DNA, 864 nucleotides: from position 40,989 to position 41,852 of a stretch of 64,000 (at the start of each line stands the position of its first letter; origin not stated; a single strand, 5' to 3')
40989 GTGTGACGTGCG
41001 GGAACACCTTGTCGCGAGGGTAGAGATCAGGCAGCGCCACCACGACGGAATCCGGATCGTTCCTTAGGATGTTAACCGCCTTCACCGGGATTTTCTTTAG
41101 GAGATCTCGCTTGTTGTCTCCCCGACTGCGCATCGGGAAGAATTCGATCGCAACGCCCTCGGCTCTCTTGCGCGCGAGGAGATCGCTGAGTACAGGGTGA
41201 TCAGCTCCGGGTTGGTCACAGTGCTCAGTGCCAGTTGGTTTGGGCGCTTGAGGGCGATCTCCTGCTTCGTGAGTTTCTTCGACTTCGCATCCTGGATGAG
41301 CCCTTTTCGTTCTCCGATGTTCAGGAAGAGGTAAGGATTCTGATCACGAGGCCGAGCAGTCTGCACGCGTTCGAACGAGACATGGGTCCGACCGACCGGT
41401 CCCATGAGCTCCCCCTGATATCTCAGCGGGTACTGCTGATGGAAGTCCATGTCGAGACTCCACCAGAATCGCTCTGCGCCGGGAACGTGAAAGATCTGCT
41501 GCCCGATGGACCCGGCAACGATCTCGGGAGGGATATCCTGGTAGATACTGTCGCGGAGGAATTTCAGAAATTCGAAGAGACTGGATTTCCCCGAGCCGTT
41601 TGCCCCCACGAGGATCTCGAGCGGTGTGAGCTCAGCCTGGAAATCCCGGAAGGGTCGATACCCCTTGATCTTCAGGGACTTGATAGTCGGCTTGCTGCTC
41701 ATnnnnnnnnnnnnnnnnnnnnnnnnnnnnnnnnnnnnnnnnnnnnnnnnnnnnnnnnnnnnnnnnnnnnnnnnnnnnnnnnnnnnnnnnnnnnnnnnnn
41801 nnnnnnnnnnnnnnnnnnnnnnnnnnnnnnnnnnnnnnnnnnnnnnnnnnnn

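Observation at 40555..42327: Decayed P-loop ATPase (defence-like) cassette bounded by 33-bp direct repeats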

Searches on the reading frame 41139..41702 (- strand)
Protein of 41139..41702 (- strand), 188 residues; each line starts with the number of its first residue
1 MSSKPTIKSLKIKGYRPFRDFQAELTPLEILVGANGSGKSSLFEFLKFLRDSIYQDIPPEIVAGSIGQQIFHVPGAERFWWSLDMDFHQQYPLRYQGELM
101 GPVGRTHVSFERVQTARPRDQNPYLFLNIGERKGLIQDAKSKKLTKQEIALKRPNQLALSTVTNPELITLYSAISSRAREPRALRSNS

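Call 16: find_homologous_proteins(query=window:41139-41702:-)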
Query seq(188 aa) (188 aa): 74 proteins with E <= 0.001 among 318 candidates.
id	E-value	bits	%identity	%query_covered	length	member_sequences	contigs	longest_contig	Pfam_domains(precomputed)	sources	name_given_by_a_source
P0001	9.7e-120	415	100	100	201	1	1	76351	PF13175.13,PF13476.13,PF02463.26,PF13304.13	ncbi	ncbi:MAG: AAA family ATPase [Acidobacteriota bacterium]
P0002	1.2e-70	255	68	88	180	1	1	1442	PF13175.13,PF13476.13,PF02463.26,PF13304.13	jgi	-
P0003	7.1e-70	252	66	89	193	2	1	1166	PF13175.13,PF13476.13,PF13304.13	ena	-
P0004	8.7e-68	245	64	89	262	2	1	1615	PF13175.13,PF13476.13,PF13304.13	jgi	-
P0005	9.0e-67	242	65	88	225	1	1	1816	PF13175.13,PF13476.13,PF13304.13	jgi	jgi:predicted ATPase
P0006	1.2e-66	242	64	88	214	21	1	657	PF13175.13,PF13476.13,PF13304.13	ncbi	ncbi:MAG: AAA family ATPase, partial [Dolichospermum sp.]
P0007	2.5e-65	237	63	88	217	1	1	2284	PF13175.13,PF13476.13,PF13304.13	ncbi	ncbi:MAG: AAA family ATPase, partial [Sphaerospermopsis kisseleviana]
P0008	3.5e-65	237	63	91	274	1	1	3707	PF13175.13,PF13476.13,PF13304.13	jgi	jgi:predicted ATPase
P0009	3.3e-64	234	62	91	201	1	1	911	PF13175.13,PF13476.13,PF02463.26,PF13304.13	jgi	-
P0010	6.9e-63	229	61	88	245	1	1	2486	PF13175.13,PF13476.13,PF13304.13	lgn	-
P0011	1.7e-62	228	61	87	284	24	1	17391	PF11398.15,PF13175.13,PF13476.13,PF02463.26,PF13304.13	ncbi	ncbi:MAG: AAA family ATPase [Dolichospermum sp.]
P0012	9.7e-62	226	57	89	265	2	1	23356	PF13175.13,PF13476.13,PF13304.13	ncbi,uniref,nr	ncbi:AAA family ATPase [Candidatus Cyanaurora vandensis]|uniref:AAA family ATPase n=1 Tax=Candidatus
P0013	8.5e-61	223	60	91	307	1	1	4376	PF13175.13,PF13476.13,PF02463.26,PF13304.13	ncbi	ncbi:MAG: AAA family ATPase, partial [Chloroflexota bacterium]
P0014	1.8e-58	215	61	81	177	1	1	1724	PF13175.13,PF13476.13,PF02463.26,PF13304.13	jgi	jgi:predicted ATPase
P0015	1.0e-57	213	57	90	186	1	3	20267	PF13175.13,PF13476.13,PF13304.13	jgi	jgi:predicted ATPase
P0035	5.6e-47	178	52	88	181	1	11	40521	PF13175.13,PF13476.13,PF02463.26,PF13304.13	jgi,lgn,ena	-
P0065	3.3e-26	110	77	39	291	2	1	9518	PF13304.13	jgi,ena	-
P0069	2.4e-20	91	62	39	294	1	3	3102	PF13304.13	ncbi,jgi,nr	ncbi:MAG: hypothetical protein FJW35_10810 [Acidobacteria bacterium]|nr:hypothetical protein [Acidob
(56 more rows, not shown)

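Call 18: find_encoding_contigs(protein=P0065, flank=5000, max_places=4)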
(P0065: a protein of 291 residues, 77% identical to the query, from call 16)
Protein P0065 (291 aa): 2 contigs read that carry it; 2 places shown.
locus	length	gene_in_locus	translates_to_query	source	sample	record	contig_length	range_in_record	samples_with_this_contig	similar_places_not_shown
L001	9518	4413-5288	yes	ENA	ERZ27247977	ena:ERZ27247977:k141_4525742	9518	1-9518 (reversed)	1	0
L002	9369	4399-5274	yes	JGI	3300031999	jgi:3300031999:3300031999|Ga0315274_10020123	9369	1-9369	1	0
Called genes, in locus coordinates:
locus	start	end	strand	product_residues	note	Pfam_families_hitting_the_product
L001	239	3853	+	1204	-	PF01855:POR_N, PF17147:PFOR_II, PF01558:POR, PF10371:EKR, PF12837:Fer4_6 (weak), PF12838:Fer4_7, PF13183:Fer4_8, PF13237:Fer4_10, +5 more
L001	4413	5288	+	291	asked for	PF13304:AAA_21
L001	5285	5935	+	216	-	PF14103:DUF4276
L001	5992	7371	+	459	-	PF13624:SurA_N_3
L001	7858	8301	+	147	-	-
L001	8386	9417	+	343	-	-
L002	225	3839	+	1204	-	PF01855:POR_N, PF17147:PFOR_II, PF01558:POR, PF10371:EKR, PF12837:Fer4_6 (weak), PF12838:Fer4_7, PF13183:Fer4_8, PF13237:Fer4_10, +5 more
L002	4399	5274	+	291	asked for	PF13304:AAA_21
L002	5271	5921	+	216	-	PF14103:DUF4276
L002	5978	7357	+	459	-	PF13624:SurA_N_3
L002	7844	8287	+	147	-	-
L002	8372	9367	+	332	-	?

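Call 19: find_encoding_contigs(protein=P0069, flank=5000, max_places=4)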
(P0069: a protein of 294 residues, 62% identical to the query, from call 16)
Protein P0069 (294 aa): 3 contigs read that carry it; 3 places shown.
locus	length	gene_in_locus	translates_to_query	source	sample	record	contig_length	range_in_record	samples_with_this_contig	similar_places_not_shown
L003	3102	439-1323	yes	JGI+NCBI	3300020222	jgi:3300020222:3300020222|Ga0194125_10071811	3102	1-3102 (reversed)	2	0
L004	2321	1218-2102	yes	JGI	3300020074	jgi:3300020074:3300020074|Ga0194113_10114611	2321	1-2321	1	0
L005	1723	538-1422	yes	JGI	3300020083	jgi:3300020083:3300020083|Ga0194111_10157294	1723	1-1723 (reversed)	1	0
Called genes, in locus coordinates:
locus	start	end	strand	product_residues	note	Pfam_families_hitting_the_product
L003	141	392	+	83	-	PF13175:AAA_15, PF13476:AAA_23 (weak), PF13304:AAA_21 (weak)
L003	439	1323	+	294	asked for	PF13304:AAA_21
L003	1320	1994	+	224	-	PF14103:DUF4276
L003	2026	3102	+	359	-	PF01555:N6_N4_Mtase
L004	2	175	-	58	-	?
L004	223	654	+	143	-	PF02810:SEC-C, PF13424:TPR_12 (faint), PF07719:TPR_2 (faint), PF13374:TPR_10 (faint), PF13428:TPR_14 (faint), PF14559:TPR_19 (weak)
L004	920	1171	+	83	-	PF13175:AAA_15, PF13476:AAA_23 (weak), PF13304:AAA_21 (weak)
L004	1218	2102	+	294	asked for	PF13304:AAA_21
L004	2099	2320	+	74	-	?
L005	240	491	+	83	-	PF13175:AAA_15, PF13476:AAA_23 (weak), PF13304:AAA_21 (weak)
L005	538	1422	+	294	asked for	PF13304:AAA_21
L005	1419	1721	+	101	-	?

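Call 20: find_encoding_contigs(protein=P0001, flank=10000, max_places=4)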
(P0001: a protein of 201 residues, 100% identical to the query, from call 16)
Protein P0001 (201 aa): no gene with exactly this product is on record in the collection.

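Call 57: find_encoding_contigs(protein=P0035, flank=5000, max_places=3)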
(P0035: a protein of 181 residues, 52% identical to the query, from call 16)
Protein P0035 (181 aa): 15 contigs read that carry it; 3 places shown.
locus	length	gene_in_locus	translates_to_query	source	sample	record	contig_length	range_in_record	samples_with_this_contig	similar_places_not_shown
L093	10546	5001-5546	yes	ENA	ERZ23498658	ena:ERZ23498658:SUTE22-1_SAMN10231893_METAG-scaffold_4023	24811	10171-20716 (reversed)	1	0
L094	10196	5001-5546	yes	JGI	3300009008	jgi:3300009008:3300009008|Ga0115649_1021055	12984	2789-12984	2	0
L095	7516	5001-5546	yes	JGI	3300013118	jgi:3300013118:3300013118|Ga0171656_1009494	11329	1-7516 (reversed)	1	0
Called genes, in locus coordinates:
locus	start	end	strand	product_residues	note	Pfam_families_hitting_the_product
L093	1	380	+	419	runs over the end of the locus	-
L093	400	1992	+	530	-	-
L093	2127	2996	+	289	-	-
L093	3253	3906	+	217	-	-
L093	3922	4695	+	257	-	-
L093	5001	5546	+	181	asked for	PF02463:SMC_N (weak), PF13175:AAA_15, PF13476:AAA_23, PF13304:AAA_21 (weak)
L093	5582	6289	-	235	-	PF00589:Phage_integrase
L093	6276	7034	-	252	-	PF01526:DDE_Tnp_Tn3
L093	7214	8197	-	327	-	PF01526:DDE_Tnp_Tn3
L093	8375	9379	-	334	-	PF13700:DUF4158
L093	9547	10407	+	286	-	PF14326:DUF4384 (weak)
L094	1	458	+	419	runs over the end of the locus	-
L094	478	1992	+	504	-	-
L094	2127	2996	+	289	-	-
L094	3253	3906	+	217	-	-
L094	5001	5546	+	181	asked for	PF02463:SMC_N (weak), PF13175:AAA_15, PF13476:AAA_23, PF13304:AAA_21 (weak)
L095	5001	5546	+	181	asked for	PF02463:SMC_N (weak), PF13175:AAA_15, PF13476:AAA_23, PF13304:AAA_21 (weak)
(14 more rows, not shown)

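Call 58: find_encoding_contigs(protein=P0015, flank=5000, max_places=2)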
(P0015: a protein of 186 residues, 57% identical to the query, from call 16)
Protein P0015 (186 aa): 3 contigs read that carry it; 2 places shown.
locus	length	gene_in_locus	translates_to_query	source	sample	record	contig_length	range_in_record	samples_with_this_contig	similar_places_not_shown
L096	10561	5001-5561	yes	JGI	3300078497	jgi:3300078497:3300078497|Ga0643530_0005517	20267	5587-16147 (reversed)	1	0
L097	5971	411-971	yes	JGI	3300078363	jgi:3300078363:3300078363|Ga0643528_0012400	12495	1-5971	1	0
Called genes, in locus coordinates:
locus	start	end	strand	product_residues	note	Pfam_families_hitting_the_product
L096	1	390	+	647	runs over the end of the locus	PF20473:MmeI_Mtase, PF07669:Eco57I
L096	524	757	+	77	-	-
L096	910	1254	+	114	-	PF14076:DUF4258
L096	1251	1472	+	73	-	-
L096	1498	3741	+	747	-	-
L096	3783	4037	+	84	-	-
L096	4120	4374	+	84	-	-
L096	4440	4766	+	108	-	PF13650:Asp_protease_2, PF13975:gag-asp_proteas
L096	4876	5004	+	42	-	-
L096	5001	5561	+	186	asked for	PF13175:AAA_15, PF13476:AAA_23, PF13304:AAA_21 (weak)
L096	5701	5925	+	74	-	-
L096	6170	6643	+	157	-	-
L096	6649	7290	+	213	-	PF13470:PIN_3 (faint), PF16289:PIN_12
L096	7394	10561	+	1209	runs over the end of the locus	PF25791:WHD_BREX_BrxC (faint)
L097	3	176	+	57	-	?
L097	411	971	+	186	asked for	PF13175:AAA_15, PF13476:AAA_23, PF13304:AAA_21 (weak)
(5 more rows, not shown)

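Call 64: search_protein_families(library=pfam, proteins=[L096:1-387:+, L096:1498-3738:+, L096:6170-6640:+, L096:5701-5922:+, L096:7394-10561:+], max_evalue=0.01)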
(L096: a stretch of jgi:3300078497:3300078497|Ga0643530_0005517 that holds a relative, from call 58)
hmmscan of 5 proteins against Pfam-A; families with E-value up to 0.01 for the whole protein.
L096:1-387:+ (129 aa): 1 family
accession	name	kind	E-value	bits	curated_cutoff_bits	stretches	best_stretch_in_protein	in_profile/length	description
PF07669.17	Eco57I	-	7.3e-10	39.6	25.3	1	20-98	70-156/171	Eco57I restriction-modification methylase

L096:1498-3738:+ (747 aa): 0 families

L096:6170-6640:+ (157 aa): 0 families

L096:5701-5922:+ (74 aa): 1 family
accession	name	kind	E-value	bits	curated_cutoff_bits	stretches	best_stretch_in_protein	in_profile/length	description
PF09957.15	VapB_antitoxin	-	0.00024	21.3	23.4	1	4-50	2-47/47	Bacterial antitoxin of type II TA system, VapB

L096:7394-10561:+ (1056 aa): 2 families
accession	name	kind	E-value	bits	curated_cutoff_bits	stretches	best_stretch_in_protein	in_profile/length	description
PF25791.1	BREX_BrxC_wHTH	-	3e-06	27.6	27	1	811-873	41-103/126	BREX ATP-binding protein BrxC winged helix-turn-helix domain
PF25796.1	BREX_BrxC_4th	-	0.00019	21.4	27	1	574-728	10-155/173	BREX ATP-binding protein BrxC 4th domain with six-stranded beta sheet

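Call 65: search_protein_families(library=padloc, proteins=[L096:1-387:+, L096:1498-3738:+, L096:6170-6640:+, L096:6649-7287:+, L096:7394-10561:+], max_evalue=0.001)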
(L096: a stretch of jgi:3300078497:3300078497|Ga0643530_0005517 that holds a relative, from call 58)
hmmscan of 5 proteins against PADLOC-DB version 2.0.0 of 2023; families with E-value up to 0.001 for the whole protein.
L096:1-387:+ (129 aa): 17 families
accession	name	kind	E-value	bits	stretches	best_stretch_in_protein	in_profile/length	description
PDLC02526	PglX|PglXI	-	7.4e-51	171.3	1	3-128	514-639/640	PglX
PDLC02527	PglX|PglXI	-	7.2e-47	157.8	1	2-127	534-658/1332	PglX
PDLC02521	PglX|PglXI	-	7e-18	62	1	13-127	470-589/1174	PglX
PDLC03600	REase_MTase_IIG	-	2.6e-17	60.1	1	12-127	484-604/1205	Type IIG restriction enzyme-methyltransferase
PDLC02518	PglX|PglXI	-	2.7e-17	59.8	1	10-126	498-616/1412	PglX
PDLC02525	PglX|PglXI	-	1.4e-14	51.7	1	16-127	447-563/607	PglX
PDLC02524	PglX|PglXI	-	4.3e-13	46.6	1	15-125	288-399/722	PglX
PDLC02523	PglX|PglXI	-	1.9e-12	43.8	1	13-121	549-658/1428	PglX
PDLC02528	PglX|PglXI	-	2.6e-10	36.7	1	19-125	467-575/1125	PglX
PDLC02522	PglX|PglXI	-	9.7e-10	34.8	1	15-126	594-707/1218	PglX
PDLC02519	PglX|PglXI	-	1e-09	34.6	1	9-127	467-591/1241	PglX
PDLC02641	DrmMI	-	8.3e-09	31.9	1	19-101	474-559/1161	DrmMI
PDLC02517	PglX|PglXI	-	2.6e-08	30.8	1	20-98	10-91/707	PglX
PDLC02535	PglX|PglXI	-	6.9e-06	22.8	1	18-112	474-570/731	PglX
PDLC03227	MTase_II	-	7.2e-06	23.2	1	22-92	129-201/494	Type II methyltransferase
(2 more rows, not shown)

L096:1498-3738:+ (747 aa): 17 families
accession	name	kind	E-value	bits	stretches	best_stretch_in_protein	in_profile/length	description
PDLC02532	PglX|PglXI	-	5.1e-150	498.9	2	4-277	2-277/682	PglX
PDLC02527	PglX|PglXI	-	9.9e-126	419.1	1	3-729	665-1310/1332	PglX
PDLC02521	PglX|PglXI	-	5.7e-58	194.8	1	27-648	616-1166/1174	PglX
PDLC03600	REase_MTase_IIG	-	1.7e-49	166.7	2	36-279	639-887/1205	Type IIG restriction enzyme-methyltransferase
PDLC02516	PglX|PglXI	-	2.5e-48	163.1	1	34-645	25-577/593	PglX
PDLC02523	PglX|PglXI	-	4.8e-44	148.5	2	387-711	969-1256/1428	PglX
PDLC02524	PglX|PglXI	-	6e-26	89.1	1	41-283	440-691/722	PglX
PDLC02518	PglX|PglXI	-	5e-24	82.1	1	35-372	657-972/1412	PglX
PDLC02539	PglX|PglXI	-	6.8e-20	69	2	15-254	92-328/706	PglX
PDLC02531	PglX|PglXI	-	3.2e-16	57.4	1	460-643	166-342/359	PglX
PDLC02528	PglX|PglXI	-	1.1e-15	54.6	1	454-650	875-1060/1125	PglX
PDLC02522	PglX|PglXI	-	8.8e-13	44.9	1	10-204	719-918/1218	PglX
PDLC02519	PglX|PglXI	-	8.3e-12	41.6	1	41-209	642-815/1241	PglX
PDLC02517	PglX|PglXI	-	1.2e-09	35.2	1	43-204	162-330/707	PglX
PDLC02641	DrmMI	-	7.2e-09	32.1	1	454-648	965-1156/1161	DrmMI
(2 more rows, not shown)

L096:6170-6640:+ (157 aa): 0 families

L096:6649-7287:+ (213 aa): 0 families

L096:7394-10561:+ (1056 aa): 11 families
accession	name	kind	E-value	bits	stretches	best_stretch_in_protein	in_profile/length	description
PDLC02476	BrxC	-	4.6e-219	728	1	4-1054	6-1037/1180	BrxC-PglY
PDLC02471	BrxC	-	1.8e-115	385.4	1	3-1000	2-969/1190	BrxC-PglY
PDLC02483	BrxC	-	1.5e-105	352.4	1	4-1053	5-1045/1212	BrxC-PglY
PDLC02486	BrxC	-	4e-99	331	1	42-1046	55-1050/1207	BrxC-PglY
PDLC02479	BrxC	-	9.9e-78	260.5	1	5-994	4-949/1172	BrxC-PglY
PDLC02491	BrxC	-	1.9e-52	176.6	1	4-598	7-597/794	BrxC-PglY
PDLC02493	BrxC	-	2.1e-33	113.5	1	1-402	1-385/1215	BrxC-PglY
PDLC02484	BrxC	-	2.6e-30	103.1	1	2-476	3-477/1186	BrxC-PglY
PDLC02489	BrxC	-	1.6e-28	97.4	1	30-904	36-871/1146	BrxC-PglY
PDLC02474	BrxC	-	2.5e-23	80.1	2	256-546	266-559/1223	BrxC-PglY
PDLC02488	BrxC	-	9.8e-08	28.4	1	30-90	31-90/1240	BrxC-PglY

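Call 75: search_dna_similar(query=window:41187-41702:-, collection=plasmids, mode=protein, max_rows=12)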
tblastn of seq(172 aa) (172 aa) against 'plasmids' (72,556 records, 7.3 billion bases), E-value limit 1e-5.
Records with a match: 5; places in all: 5; records where one place covers at least 80% of the query: 1.
Best place of each record, by identity: <60% 5.
By first word of the organism name: Synechocystis 4; Aeromonas 1.
By predicted mobility (MOB-suite, as given by PLSDB): non-mobilizable 5.
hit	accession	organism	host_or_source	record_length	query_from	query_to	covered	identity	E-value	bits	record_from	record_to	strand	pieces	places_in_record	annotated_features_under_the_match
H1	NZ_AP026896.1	Aeromonas caviae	Microbe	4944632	3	170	98%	31.1%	3e-8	59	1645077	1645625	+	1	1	none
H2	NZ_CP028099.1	Synechocystis sp. IPPAS B-1465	axenic culture,Synechocystis sp. GT-L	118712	1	57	33%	44.8%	8e-7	55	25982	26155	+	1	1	AAA family ATPase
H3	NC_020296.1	Synechocystis sp. PCC 6803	-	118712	1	57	33%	44.8%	8e-7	55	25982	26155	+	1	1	AAA family ATPase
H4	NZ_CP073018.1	Synechocystis sp. PCC 6803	cell culture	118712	1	57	33%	44.8%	8e-7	55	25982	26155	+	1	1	AAA family ATPase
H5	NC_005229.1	Synechocystis sp. PCC 6803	-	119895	1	57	33%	44.8%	8e-7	55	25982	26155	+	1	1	AAA family ATPase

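Call 76: search_dna_similar(query=window:41187-41702:-, collection=phages, mode=protein, max_rows=8)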
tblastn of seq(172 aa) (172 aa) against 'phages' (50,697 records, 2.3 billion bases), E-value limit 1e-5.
Records with a match: 1; places in all: 1; records where one place covers at least 80% of the query: 0.
Best place of each record, by identity: <60% 1.
By first word of the organism name: Bacteriophage 1.
By host as written in the record: - 1.
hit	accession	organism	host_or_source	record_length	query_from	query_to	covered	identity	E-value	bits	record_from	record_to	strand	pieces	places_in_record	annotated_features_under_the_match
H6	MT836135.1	Bacteriophage sp.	human fecal samples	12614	5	49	26%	48.9%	3e-6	52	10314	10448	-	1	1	record has no annotation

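Call 78: search_protein_families(library=padloc, proteins=[L001:4116-5285:+, L001:5285-5932:+], max_evalue=0.00001)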
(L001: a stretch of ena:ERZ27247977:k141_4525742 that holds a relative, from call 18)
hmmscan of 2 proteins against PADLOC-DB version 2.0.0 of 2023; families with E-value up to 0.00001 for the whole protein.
L001:4116-5285:+ (390 aa): 64 families (the best 25 are shown)
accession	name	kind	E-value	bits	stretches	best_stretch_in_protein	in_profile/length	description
PDLC04175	HEC-01A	-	1.2e-51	173.9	1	5-377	4-352/363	-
PDLC04182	HEC-01A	-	1.3e-43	147.5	1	6-367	3-383/406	-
PDLC04177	HEC-01A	-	2.3e-40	136.8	1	25-362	25-368/393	-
PDLC04178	HEC-01A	-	5.5e-40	135.6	1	2-362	2-359/399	-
PDLC04183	HEC-01A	-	4.2e-39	132.7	2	171-361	184-373/402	-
PDLC04144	HEC-01B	-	1.1e-35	121.5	1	9-370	5-375/395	-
PDLC04176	HEC-01A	-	4.8e-30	103.1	1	8-367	4-352/371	-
PDLC04184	HEC-01A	-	7.2e-30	102.4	2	140-339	181-394/464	-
PDLC04174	HEC-01A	-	4.4e-29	99.6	1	176-377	48-252/264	-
PDLC02980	AriA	-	2.5e-27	94.6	2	170-336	159-303/304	-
PDLC04135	mad3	-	9.5e-21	72.7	1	7-371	2-362/374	mads_3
PDLC02335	AbiLi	-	2.8e-19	67.4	1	29-362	79-265/326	AbiLi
PDLC04391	PDC-M07A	-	1e-18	65.5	1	186-361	193-379/412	-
PDLC04180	HEC-01A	-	2e-17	61.4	1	222-376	202-364/382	-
PDLC04392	PDC-M07A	-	9.3e-17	59.2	1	186-333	199-348/432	-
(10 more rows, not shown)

L001:5285-5932:+ (216 aa): 2 families
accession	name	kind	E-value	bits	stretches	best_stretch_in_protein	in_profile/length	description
PDLC04188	HEC-01B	-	5.1e-12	44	1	3-204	15-217/230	-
PDLC04196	HEC-01B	-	2.3e-07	29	0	106-201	91-180/197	-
